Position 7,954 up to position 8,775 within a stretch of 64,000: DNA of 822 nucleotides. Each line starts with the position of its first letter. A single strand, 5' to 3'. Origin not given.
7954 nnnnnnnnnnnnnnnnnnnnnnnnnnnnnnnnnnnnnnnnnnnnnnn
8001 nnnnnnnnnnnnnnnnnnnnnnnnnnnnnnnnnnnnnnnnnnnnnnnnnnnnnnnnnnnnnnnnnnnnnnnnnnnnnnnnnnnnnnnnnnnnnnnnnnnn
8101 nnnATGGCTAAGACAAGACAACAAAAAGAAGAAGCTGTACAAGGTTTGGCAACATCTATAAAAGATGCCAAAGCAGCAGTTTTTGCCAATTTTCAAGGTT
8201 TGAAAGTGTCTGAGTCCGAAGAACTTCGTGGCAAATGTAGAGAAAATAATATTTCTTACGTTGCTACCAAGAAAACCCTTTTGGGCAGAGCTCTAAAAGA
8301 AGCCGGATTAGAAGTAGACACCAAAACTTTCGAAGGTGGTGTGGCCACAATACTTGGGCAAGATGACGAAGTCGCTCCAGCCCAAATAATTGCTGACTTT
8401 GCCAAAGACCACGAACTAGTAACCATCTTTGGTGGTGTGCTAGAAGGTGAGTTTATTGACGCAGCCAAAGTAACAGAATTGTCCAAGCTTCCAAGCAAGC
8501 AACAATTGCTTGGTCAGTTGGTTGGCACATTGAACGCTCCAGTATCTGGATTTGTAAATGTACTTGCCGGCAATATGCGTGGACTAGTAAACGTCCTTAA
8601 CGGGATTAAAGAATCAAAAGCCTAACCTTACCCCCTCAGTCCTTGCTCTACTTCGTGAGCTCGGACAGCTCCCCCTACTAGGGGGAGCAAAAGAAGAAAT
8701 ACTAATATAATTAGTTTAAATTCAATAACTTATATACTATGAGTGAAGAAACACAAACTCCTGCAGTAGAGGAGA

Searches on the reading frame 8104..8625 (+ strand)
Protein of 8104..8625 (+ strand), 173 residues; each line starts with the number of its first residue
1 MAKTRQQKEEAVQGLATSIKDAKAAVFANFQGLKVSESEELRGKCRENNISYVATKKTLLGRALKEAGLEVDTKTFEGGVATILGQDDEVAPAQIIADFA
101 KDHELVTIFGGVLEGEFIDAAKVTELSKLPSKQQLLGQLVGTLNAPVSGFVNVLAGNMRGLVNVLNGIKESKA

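Call 86: search_protein_families(library=pfam, proteins=[window:8104-8625:+], max_evalue=0.001)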
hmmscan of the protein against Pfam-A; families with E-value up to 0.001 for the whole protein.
window:8104-8625:+ (173 aa): 1 family
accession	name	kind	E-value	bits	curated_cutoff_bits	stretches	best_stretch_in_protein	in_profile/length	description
PF00466.25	Ribosomal_L10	-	1.2e-20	73.8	22.8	1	3-101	1-100/100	Ribosomal protein L10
